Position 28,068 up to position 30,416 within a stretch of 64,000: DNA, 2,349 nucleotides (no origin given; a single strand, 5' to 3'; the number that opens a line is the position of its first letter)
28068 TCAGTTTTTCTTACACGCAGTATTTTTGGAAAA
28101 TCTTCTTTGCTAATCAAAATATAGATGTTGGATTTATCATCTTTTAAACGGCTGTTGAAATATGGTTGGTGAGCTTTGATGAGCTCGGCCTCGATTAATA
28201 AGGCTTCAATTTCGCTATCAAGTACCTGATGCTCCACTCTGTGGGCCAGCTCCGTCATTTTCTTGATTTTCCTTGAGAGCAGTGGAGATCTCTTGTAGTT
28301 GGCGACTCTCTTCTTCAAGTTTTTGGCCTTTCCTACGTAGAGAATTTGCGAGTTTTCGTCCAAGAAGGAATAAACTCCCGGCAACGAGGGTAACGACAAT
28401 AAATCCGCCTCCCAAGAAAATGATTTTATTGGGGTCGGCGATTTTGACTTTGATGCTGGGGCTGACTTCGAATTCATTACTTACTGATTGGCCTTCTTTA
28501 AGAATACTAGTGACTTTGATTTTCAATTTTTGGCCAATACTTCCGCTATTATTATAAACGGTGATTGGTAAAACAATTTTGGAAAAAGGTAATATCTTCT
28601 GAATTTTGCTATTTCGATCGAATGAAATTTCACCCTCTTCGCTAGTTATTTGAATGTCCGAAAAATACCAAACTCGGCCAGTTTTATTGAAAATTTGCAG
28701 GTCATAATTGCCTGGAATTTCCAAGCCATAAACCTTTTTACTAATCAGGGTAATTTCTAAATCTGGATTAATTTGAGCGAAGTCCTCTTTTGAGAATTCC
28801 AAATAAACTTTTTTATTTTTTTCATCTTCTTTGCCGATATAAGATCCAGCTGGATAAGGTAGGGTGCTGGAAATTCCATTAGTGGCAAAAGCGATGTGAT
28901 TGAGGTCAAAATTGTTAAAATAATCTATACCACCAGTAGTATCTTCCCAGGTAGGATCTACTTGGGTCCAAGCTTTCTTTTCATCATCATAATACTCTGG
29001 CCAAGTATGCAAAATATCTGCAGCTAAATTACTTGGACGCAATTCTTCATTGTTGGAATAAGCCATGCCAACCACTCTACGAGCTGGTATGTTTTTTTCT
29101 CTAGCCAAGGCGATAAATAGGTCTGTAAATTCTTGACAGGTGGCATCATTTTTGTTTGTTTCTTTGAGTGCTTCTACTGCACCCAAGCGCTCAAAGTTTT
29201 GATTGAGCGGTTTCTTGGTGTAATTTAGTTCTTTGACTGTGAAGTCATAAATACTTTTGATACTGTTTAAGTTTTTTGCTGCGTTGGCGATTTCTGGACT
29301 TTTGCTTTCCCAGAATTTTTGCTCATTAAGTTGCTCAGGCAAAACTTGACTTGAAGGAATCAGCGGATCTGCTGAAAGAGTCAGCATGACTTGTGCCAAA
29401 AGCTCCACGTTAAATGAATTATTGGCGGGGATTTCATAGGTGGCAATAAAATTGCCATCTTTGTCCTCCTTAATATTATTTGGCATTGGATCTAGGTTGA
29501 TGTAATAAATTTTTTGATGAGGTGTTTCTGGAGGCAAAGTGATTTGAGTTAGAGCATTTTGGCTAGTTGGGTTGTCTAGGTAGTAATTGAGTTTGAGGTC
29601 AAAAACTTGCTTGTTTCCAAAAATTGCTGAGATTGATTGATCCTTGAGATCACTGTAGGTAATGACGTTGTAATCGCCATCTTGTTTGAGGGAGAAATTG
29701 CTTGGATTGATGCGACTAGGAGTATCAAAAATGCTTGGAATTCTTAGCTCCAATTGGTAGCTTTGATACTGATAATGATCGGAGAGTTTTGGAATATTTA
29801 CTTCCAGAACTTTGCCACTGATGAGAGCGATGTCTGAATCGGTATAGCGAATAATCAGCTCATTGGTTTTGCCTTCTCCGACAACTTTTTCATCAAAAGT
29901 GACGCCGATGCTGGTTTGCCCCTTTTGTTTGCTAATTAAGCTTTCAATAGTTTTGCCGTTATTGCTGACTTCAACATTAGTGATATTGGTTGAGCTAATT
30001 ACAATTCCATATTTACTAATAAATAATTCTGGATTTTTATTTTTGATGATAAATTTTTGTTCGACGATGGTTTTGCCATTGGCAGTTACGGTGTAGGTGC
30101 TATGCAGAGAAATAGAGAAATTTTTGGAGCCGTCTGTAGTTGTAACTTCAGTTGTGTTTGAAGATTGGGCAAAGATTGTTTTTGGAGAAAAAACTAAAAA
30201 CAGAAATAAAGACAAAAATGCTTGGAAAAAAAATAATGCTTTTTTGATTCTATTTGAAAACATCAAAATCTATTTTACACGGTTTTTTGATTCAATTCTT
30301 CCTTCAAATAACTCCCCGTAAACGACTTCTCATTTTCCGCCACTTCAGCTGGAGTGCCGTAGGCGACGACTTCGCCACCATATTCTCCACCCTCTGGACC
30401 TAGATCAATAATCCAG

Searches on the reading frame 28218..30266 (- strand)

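Call 3: search_protein_families(library=pfam, proteins=[window:28218-30266:-], max_evalue=10)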
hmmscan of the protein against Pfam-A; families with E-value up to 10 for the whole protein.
window:28218-30266:- (682 aa): 3 families
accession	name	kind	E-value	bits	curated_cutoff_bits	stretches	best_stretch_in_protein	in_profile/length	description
PF01841.26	Transglut_core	-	2.7e-14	53.8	23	1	325-438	6-108/108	Transglutaminase-like superfamily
PF09548.15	Spore_III_AB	-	0.013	15.9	32.5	1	325-362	22-59/170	Stage III sporulation protein AB (spore_III_AB)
PF25513.1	P2_C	-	0.066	13.6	25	1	56-110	5-55/120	Viral coat protein P2 C-terminal domain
